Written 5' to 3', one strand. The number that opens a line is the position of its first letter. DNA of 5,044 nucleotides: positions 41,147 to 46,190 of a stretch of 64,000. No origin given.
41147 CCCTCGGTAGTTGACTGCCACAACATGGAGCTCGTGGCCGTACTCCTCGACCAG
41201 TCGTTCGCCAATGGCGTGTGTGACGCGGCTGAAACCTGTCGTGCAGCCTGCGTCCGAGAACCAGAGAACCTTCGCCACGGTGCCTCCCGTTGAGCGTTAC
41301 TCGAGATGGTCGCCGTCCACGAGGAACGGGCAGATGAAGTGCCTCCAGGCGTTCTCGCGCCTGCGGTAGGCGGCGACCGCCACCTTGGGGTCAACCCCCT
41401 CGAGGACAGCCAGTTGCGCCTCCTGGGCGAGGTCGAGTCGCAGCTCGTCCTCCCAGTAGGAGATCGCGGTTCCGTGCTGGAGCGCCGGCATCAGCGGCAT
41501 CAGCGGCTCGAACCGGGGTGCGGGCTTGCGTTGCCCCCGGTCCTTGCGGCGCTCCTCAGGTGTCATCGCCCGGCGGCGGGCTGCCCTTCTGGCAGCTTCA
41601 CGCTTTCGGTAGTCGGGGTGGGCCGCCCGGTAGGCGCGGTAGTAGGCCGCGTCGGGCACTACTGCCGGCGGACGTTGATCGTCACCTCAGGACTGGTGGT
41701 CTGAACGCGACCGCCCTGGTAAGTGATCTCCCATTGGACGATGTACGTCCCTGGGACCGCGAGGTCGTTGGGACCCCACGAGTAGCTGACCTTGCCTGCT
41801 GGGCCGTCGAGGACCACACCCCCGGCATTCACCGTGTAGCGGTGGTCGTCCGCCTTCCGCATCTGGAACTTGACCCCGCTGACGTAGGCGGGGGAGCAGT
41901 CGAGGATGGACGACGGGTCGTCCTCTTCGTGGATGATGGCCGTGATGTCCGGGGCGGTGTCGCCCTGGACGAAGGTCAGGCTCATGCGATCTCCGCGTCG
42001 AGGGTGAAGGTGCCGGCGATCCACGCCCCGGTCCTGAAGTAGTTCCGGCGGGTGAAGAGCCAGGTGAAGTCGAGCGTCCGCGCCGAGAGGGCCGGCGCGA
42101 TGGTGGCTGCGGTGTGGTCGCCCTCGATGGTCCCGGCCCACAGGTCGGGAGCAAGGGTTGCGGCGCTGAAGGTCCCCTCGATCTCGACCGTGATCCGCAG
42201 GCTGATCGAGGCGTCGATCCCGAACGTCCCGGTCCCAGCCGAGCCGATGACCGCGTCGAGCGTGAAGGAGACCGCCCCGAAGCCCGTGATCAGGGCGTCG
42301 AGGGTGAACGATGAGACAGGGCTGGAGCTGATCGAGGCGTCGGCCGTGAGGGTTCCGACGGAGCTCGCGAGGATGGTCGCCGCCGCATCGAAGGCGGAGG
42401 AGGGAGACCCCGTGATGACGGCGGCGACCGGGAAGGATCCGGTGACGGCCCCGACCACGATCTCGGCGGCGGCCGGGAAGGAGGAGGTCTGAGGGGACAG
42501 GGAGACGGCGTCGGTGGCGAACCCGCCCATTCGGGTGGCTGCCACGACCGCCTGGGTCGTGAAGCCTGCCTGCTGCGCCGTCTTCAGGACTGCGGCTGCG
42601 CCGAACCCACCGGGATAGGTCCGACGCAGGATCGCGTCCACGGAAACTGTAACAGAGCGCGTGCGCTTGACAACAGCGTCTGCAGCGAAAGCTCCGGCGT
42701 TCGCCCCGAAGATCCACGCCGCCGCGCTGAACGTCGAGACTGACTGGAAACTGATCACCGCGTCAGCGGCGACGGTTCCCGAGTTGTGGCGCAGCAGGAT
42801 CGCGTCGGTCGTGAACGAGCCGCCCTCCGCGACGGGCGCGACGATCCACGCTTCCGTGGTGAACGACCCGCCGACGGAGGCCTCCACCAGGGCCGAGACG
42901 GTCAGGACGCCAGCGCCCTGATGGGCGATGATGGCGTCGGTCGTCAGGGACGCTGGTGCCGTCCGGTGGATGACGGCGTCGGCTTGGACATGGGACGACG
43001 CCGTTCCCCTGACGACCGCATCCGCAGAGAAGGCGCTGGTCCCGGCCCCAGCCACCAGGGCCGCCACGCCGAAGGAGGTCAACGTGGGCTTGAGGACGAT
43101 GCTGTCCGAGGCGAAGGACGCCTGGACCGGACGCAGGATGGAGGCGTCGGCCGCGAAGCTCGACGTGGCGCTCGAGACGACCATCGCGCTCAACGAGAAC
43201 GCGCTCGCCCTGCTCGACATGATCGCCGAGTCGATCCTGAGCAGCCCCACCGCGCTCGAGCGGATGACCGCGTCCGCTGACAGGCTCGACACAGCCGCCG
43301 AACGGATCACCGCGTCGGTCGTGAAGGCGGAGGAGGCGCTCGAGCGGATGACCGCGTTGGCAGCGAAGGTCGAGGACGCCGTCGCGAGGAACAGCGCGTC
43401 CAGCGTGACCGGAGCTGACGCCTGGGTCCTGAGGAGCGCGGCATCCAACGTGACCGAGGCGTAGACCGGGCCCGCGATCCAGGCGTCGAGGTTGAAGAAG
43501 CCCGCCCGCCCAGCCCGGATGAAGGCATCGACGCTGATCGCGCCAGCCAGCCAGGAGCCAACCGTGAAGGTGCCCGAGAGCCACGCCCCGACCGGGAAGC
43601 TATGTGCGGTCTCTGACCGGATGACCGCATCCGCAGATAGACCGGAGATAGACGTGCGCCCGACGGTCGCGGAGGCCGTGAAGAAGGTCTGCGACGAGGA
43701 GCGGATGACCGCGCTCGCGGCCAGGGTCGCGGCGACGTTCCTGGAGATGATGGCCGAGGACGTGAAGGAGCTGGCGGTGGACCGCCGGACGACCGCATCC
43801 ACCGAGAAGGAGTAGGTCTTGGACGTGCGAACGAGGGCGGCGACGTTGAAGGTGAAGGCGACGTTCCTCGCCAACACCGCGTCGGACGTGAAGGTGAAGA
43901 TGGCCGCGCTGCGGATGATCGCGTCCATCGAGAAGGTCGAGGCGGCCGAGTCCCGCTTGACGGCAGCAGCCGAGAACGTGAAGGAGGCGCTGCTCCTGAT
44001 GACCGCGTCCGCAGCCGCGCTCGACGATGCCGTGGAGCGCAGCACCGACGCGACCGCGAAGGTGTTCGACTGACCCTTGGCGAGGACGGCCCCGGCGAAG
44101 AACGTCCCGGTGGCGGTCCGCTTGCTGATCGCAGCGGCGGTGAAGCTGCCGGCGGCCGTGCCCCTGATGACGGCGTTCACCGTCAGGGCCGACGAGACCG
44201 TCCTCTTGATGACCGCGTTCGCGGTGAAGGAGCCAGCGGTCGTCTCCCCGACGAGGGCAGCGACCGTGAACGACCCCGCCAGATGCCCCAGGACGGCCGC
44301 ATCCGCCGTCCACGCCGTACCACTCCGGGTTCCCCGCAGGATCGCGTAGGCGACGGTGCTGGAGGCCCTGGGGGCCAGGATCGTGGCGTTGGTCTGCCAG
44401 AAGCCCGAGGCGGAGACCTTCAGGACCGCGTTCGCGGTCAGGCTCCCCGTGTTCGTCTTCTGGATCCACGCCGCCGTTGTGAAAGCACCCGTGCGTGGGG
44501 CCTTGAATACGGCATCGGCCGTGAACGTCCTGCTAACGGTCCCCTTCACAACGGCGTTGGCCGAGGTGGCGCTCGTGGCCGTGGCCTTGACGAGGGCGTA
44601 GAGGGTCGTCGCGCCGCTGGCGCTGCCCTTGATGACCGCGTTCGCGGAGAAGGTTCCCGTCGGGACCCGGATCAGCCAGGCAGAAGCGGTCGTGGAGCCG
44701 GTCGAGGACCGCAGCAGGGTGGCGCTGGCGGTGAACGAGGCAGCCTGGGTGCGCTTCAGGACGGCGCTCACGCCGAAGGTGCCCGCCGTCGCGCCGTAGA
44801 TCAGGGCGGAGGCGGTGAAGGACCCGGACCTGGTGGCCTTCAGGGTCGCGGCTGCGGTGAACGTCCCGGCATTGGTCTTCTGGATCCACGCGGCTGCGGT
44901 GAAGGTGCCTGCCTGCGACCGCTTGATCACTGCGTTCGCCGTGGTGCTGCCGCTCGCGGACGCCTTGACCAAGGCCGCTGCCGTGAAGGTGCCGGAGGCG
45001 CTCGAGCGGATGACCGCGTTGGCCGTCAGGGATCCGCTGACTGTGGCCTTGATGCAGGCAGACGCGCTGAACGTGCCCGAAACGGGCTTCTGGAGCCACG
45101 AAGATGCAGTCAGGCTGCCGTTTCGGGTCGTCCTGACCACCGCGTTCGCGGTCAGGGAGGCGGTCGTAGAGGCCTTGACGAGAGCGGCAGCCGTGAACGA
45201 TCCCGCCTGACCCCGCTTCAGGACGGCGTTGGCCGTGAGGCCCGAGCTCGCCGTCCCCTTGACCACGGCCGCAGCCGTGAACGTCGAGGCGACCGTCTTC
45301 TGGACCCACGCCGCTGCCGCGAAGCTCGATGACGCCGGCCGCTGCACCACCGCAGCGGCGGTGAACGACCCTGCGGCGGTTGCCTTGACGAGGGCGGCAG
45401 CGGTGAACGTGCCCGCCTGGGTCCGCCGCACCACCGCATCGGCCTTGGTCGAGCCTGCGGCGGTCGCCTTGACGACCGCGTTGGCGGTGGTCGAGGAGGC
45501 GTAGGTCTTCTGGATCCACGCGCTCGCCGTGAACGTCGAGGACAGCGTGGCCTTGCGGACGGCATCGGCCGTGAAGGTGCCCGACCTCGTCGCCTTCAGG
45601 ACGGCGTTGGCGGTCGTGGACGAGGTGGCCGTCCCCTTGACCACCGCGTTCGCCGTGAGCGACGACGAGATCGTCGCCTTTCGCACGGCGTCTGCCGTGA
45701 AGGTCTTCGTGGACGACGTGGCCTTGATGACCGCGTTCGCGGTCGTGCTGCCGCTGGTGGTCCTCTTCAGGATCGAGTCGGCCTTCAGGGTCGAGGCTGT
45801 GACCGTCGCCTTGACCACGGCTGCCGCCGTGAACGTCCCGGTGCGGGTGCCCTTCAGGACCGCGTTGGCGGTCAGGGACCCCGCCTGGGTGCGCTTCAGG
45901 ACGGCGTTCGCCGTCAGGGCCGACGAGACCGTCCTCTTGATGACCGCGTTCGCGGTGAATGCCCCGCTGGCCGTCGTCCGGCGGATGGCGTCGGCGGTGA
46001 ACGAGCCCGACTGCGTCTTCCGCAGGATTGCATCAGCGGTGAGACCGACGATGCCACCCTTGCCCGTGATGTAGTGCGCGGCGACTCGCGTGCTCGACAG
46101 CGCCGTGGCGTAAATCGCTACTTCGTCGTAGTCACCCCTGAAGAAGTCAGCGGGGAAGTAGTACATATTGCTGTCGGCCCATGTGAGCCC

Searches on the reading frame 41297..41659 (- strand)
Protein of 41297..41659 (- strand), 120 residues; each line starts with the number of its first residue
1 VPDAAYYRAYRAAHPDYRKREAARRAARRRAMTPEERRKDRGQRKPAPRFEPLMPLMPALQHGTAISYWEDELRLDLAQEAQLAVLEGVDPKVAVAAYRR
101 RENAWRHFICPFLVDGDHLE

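Call 9: search_protein_families(library=pfam, proteins=[window:41297-41659:-], max_evalue=0.01)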
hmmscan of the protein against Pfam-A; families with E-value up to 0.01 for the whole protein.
window:41297-41659:- (120 aa): 0 families

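Call 10: search_protein_families(library=phrogs, proteins=[window:41297-41659:-], max_evalue=0.001)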
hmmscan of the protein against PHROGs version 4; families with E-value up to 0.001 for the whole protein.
window:41297-41659:- (120 aa): 0 families

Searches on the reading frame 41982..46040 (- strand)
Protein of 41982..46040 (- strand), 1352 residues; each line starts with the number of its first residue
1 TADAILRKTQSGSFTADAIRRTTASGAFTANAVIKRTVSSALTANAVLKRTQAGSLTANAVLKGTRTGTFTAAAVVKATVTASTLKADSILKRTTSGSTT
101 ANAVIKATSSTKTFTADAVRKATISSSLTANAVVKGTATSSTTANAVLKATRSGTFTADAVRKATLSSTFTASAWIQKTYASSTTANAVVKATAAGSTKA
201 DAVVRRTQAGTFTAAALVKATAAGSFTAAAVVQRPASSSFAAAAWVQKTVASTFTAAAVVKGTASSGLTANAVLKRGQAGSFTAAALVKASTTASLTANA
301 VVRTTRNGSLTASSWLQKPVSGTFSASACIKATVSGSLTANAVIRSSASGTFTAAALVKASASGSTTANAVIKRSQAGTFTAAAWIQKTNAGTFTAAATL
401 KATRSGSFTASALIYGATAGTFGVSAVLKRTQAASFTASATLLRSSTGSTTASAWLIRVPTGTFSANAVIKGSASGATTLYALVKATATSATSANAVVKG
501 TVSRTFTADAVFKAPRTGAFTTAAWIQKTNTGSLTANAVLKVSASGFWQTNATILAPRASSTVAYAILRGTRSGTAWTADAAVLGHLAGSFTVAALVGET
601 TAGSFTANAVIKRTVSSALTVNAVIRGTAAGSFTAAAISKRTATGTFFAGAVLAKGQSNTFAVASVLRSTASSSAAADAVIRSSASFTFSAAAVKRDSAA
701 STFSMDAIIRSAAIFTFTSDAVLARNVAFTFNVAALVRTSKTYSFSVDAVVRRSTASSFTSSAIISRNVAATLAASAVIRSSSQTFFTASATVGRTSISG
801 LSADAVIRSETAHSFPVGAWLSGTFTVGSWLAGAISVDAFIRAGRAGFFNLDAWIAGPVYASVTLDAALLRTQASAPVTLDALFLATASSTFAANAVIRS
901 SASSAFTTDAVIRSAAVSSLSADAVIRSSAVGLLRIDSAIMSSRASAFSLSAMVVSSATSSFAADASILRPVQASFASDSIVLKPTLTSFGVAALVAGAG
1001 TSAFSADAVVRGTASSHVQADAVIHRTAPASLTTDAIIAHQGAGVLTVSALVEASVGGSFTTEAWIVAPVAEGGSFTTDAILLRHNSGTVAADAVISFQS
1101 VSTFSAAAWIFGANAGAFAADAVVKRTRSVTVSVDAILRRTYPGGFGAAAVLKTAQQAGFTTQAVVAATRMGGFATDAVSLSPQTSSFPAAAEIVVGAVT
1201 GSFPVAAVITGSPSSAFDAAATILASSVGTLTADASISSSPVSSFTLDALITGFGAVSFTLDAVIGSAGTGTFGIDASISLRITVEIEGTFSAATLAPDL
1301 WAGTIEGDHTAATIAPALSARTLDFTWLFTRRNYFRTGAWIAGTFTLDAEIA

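Call 46: search_dna_similar(query=window:41982-46040:-, collection=phages, mode=protein, max_rows=20, max_evalue=0.001)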
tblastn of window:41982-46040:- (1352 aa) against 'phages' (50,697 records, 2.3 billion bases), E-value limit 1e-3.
No match.
